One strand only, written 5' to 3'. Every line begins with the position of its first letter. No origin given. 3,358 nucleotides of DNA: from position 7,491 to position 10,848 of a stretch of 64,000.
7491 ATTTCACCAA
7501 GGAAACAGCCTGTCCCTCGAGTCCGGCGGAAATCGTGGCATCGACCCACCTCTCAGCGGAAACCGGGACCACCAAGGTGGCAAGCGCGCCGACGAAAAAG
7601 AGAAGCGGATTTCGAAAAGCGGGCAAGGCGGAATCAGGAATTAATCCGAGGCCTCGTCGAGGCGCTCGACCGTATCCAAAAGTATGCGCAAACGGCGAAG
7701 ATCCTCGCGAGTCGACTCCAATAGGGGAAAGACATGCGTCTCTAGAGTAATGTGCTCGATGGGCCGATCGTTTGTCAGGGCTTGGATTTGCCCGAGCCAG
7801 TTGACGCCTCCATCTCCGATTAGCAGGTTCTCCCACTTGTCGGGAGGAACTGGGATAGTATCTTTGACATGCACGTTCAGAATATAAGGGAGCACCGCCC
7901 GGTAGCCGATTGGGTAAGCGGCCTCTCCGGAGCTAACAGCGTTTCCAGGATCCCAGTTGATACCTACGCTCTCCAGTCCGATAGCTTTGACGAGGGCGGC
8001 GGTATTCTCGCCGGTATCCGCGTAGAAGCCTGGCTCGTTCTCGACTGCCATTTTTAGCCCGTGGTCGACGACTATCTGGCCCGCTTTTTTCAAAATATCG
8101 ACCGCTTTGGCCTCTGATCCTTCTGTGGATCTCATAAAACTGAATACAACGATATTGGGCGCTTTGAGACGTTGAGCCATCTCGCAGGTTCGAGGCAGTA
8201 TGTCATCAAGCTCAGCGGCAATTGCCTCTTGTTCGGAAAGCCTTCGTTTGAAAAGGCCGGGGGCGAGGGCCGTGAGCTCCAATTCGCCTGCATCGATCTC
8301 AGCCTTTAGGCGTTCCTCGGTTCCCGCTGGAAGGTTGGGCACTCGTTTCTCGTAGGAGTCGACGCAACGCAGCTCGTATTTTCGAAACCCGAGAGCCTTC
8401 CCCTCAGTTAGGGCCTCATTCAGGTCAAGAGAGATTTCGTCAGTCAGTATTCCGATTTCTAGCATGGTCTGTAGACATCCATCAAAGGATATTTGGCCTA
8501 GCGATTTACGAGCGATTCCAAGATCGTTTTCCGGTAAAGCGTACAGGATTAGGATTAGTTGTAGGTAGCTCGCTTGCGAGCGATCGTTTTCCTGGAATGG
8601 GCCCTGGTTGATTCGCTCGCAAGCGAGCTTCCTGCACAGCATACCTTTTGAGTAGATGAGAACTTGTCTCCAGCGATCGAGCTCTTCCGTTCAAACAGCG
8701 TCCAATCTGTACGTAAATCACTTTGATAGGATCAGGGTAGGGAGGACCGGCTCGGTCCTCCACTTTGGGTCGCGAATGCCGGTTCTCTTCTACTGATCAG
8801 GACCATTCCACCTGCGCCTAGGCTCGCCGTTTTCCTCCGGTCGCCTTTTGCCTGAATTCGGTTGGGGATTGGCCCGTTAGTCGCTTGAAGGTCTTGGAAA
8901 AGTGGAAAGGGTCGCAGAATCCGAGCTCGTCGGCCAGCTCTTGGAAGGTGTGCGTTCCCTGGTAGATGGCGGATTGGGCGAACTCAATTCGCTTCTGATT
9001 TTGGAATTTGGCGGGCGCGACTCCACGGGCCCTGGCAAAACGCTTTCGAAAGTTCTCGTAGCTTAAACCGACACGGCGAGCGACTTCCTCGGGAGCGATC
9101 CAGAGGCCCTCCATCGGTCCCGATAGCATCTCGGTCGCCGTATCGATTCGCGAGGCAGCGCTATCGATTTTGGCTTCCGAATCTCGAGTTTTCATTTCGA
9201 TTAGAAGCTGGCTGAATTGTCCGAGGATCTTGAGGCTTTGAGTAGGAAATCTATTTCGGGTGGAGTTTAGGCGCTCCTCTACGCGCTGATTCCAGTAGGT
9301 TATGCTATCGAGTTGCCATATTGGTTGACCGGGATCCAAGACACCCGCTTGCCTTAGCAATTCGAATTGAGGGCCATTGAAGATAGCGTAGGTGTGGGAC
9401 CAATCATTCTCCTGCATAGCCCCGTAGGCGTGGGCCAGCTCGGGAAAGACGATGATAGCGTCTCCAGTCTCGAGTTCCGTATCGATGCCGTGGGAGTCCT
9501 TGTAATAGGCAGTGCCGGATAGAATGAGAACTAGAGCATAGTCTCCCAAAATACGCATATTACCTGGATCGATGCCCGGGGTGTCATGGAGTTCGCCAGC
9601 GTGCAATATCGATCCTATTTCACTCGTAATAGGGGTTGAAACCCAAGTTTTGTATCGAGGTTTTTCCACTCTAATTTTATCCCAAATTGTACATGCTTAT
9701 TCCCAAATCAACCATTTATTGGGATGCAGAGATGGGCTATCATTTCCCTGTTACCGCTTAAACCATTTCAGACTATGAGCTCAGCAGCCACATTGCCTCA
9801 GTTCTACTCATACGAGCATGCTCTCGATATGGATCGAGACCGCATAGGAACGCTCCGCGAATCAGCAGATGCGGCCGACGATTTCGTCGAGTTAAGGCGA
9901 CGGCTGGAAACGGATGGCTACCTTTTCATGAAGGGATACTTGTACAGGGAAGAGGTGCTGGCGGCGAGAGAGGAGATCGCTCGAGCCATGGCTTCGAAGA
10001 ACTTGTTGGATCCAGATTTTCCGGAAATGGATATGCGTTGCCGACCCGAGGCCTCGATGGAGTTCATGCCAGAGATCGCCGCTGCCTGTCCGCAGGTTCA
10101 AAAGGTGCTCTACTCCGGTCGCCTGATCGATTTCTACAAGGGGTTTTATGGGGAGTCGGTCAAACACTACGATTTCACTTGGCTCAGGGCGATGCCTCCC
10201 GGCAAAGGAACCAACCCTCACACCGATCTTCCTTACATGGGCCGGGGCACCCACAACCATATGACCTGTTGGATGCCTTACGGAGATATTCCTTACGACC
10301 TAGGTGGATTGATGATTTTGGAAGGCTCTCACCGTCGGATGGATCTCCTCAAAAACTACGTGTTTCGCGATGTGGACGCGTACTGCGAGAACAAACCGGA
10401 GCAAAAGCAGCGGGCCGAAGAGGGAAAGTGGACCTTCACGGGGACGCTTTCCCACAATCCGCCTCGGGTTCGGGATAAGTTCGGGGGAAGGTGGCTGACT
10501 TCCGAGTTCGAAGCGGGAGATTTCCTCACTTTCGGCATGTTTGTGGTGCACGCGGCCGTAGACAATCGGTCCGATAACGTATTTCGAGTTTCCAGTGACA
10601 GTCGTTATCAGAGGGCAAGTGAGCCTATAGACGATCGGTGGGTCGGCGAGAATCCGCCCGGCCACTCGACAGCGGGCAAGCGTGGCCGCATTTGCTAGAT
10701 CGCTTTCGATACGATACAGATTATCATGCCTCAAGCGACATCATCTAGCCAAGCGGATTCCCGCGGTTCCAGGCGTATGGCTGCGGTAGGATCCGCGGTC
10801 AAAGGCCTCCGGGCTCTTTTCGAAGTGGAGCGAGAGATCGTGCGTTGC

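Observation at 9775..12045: PhyH-type dioxygenase paired with a protein carrying two ferritin-like di-iron modules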

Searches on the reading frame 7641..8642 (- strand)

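Call 3: search_protein_families(library=pfam, proteins=[window:7641-8642:-], max_evalue=0.01)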
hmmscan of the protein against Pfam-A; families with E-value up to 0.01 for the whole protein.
window:7641-8642:- (333 aa): 1 family
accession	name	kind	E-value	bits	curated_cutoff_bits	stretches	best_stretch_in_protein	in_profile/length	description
PF01261.30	AP_endonuc_2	-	1.2e-24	87.8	31.1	1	82-319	5-247/249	Xylose isomerase-like TIM barrel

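Call 4: search_protein_families(library=ncbifam, proteins=[window:7641-8642:-], max_evalue=0.01)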
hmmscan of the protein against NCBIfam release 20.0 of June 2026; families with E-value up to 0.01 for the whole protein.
window:7641-8642:- (333 aa): 4 families
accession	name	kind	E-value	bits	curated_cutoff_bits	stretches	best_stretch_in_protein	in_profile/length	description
NF009688.0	PRK13209.1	subfamily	3.2e-07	29.6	317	1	72-301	21-253/286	L-ribulose-5-phosphate 3-epimerase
TIGR04379.1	myo_inos_iolE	equivalog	0.00013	21.7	290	1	151-262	101-212/290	myo-inosose-2 dehydratase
NF009689.0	PRK13210.1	subfamily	0.00059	19.1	200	1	72-291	17-245/286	L-ribulose-5-phosphate 3-epimerase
TIGR00542.1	hxl6Piso_put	equivalog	0.0099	15.2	272.15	0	75-297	19-244/279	L-ribulose-5-phosphate 3-epimerase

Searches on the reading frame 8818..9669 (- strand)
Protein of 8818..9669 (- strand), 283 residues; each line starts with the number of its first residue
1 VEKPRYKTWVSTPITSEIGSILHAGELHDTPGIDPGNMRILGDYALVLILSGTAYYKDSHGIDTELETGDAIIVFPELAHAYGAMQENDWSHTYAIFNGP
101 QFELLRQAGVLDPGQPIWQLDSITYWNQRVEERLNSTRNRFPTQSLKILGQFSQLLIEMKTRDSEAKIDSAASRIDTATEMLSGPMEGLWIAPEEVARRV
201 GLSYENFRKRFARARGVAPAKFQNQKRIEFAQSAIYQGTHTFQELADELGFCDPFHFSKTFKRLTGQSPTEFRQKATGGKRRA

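Call 3: search_protein_families(library=pfam, proteins=[window:8818-9669:-], max_evalue=0.01)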
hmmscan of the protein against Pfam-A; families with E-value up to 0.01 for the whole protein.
window:8818-9669:- (283 aa): 3 families
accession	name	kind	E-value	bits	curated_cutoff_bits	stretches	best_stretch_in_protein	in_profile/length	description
PF12833.13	HTH_18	-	6.9e-17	62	33.6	1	196-274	1-79/80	Helix-turn-helix domain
PF00165.29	HTH_AraC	-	3.6e-14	52.9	26.6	1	244-274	13-42/42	Bacterial regulatory helix-turn-helix proteins, AraC family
PF02311.25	AraC_binding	-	4.2e-06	27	21.1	1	42-142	22-99/135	AraC-like ligand binding domain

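Call 4: search_protein_families(library=ncbifam, proteins=[window:8818-9669:-], max_evalue=0.01)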
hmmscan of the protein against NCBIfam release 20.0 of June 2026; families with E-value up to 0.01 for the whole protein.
window:8818-9669:- (283 aa): 25 families
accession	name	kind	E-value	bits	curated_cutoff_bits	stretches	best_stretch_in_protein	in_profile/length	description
NF007860.0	PRK10572.1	equivalog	1.5e-16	60.1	208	1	44-277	50-286/292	arabinose operon transcriptional regulator AraC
TIGR04094.1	adjacent_YSIRK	equivalog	6.1e-12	45.2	200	1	193-273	304-383/383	YSIRK-targeted surface antigen transcriptional regulator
NF049932.1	TranspRegBtr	equivalog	6.2e-11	41.5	900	1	127-275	119-265/531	bacillibactin transport transcriptional regulator Btr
NF007243.0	PRK09685.1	equivalog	1.6e-10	40.9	199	1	160-276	185-302/303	transcriptional regulator FeaR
NF010028.0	PRK13503.1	equivalog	1.2e-09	38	288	1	151-277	149-274/278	HTH-type transcriptional activator RhaS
NF049968.1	QhpR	equivalog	1.8e-09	37.2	250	1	180-273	192-284/284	AraC-like transcriptional regulator QhpR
NF006902.0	PRK09393.1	equivalog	3.9e-09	36.2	425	1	194-277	240-323/327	transcriptional regulator FtrA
NF047788.1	TransRegPocR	equivalog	9.8e-09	34.9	500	1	193-277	208-292/296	transcriptional regulator PocR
NF047455.1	TF_Staph_AryK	equivalog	1e-08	34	850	1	191-277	174-260/759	transcriptional regulator AryK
NF050186.1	TransRegGliRPseudo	equivalog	1.9e-08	34.1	570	1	193-275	255-336/338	AraC family transcriptional regulator GliR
NF007633.0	PRK10296.1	equivalog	1.1e-06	28.3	264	1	212-277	211-276/280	transcriptional regulator ChbR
NF010025.2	PRK13500.1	equivalog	1.6e-06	27.9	525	1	151-276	151-278/282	HTH-type transcriptional activator RhaR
TIGR02297.1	HpaA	equivalog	6.7e-06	25.5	274.65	1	215-275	227-287/287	4-hydroxyphenylacetate catabolism regulatory protein HpaA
NF040475.1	chlor_reg_RclR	equivalog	3.8e-05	23.1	400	1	180-275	185-278/284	reactive chlorine-specific transcriptional regulator RclR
NF010026.0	PRK13501.1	equivalog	6.8e-05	22.2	363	1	201-276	203-278/290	HTH-type transcriptional activator RhaR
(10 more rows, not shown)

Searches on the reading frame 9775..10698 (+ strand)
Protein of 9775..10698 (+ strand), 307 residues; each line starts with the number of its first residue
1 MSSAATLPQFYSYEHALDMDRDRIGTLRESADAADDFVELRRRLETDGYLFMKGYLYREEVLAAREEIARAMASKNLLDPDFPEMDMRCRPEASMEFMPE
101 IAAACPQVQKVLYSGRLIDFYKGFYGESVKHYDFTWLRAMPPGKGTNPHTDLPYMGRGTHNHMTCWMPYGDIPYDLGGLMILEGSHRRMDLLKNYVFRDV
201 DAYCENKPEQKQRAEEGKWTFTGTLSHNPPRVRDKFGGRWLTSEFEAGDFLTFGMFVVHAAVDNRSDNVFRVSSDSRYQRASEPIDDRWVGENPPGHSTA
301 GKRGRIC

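Call 3: search_protein_families(library=pfam, proteins=[window:9775-10698:+], max_evalue=0.01)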
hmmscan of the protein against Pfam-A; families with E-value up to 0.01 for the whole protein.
window:9775-10698:+ (307 aa): 1 family
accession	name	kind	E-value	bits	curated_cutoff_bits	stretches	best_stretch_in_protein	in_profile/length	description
PF05721.19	PhyH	-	6.3e-11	43.4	22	1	45-271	2-211/213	Phytanoyl-CoA dioxygenase (PhyH)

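Call 4: search_protein_families(library=ncbifam, proteins=[window:9775-10698:+], max_evalue=0.01)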
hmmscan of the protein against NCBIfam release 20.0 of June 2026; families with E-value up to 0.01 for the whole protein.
window:9775-10698:+ (307 aa): 1 family
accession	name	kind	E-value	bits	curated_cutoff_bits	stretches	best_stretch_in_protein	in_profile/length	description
NF045813.1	DxPntBtaHylase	equivalog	1.5e-08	34.4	550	1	34-189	15-176/285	1-deoxypentalenic acid 11-beta-hydroxylase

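Call 23: search_solved_structures(query=window:9775-10698:+, max_evalue=1, show_alignments=2)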
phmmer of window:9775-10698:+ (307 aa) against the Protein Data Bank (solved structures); distinct sequences matched with E-value up to 1: 2.
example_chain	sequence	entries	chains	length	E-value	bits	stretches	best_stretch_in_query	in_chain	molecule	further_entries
2rdn_A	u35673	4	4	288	1.1e-05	28.4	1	40-198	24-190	1-deoxypentalenic acid 11-beta hydroxylase; Fe(II)/alpha-ketoglutarate dependent hydroxyla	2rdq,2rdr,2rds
6zec_H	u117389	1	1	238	0.66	12.7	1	120-157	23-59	Fab fragment heavy chain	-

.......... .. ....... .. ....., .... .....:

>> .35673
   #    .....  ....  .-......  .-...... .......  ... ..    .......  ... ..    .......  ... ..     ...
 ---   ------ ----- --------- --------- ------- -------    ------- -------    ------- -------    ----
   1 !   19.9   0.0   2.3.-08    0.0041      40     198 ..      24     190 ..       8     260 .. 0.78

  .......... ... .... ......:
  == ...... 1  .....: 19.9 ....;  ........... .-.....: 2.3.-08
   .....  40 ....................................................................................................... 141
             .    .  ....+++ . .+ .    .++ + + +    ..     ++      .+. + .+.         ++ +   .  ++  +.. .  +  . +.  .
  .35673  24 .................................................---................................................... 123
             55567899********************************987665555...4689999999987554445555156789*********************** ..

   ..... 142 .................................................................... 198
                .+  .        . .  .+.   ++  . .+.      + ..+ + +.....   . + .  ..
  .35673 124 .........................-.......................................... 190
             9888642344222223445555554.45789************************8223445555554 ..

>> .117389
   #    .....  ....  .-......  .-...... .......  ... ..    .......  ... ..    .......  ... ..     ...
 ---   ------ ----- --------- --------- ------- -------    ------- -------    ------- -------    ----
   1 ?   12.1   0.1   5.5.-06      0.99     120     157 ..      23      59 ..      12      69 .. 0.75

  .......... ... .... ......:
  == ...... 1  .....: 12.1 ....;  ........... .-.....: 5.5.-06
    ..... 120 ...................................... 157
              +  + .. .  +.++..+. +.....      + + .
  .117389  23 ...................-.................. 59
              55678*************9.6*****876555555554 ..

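Call 47: find_homologous_proteins(query=window:9775-10698:+)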
Query window:9775-10698:+ (307 aa): 1348 proteins with E <= 0.001 among 2679 candidates; the best 120 are listed.
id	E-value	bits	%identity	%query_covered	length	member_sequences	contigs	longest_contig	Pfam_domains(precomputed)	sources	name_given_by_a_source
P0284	1.0e-193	661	89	100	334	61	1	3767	PF05721.20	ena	-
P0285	6.3e-166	570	76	100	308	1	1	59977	PF05721.20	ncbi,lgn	-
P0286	1.4e-157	542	72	100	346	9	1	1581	PF05721.20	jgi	jgi:hypothetical protein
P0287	1.6e-157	542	73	100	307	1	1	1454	PF05721.20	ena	-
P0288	1.1e-155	536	70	100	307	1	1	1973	PF05721.20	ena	-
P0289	1.4e-154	532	70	100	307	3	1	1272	PF05721.20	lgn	-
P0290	6.2e-154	530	71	100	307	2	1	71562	PF05721.20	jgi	-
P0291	7.0e-154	530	70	100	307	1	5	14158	PF05721.20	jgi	jgi:hypothetical protein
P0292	7.2e-154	530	70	100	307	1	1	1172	PF05721.20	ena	-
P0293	8.7e-154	530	73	100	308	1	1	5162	PF05721.20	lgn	-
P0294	9.3e-154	530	72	100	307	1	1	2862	PF05721.20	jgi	jgi:hypothetical protein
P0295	2.5e-153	528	70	100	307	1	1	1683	PF05721.20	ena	-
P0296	3.8e-153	528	73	98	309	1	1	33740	PF05721.20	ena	-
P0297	4.1e-153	528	69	100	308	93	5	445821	PF05721.20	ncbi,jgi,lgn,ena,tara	tara:strand:+ start:114259 stop:115185 length:927 start_codon:yes stop_codon:yes gene_type:complete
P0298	4.6e-153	527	72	100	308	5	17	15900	PF05721.20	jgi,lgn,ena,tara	jgi:hypothetical protein|tara:strand:- start:1197 stop:2123 length:927 start_codon:yes stop_codon:ye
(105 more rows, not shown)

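Call 57: predict_structure(alignment_id=A4)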
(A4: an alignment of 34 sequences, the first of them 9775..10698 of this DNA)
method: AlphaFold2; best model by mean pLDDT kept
length: 307 residues; sequences in the alignment: 34
mean_pLDDT: 58.6   pTM: 0.64
mean pLDDT of the five models: 58.6, 52.5, 51.8, 45.5, 44.8
residues with pLDDT >= 90: 9; 70-90: 88; 50-70: 92; < 50: 118
segments of 3 or more residues with pLDDT < 50: 1-4, 137-150, 156-161, 182-206, 217-226, 254-307
pLDDT, mean of each block of 10 residues (from residue 1): 51 55 73 92 83 85 81 84 73 62 79 80 77 49 39 49 52 55 45 33 49 47 45 60 71 51 40 36 41 39 31
secondary structure, 60 per line:
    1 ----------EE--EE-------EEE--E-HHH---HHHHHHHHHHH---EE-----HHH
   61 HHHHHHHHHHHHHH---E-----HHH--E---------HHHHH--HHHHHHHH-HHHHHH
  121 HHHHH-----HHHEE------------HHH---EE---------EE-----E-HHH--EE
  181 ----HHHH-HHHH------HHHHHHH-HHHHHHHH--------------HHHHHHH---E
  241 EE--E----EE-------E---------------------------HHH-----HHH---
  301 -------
elements in order: E24-26 H37-47 H58-74 H99-103 H106-113 H115-125 H185-188 H190-193 H200-206 H208-215 H230-236 E240-242
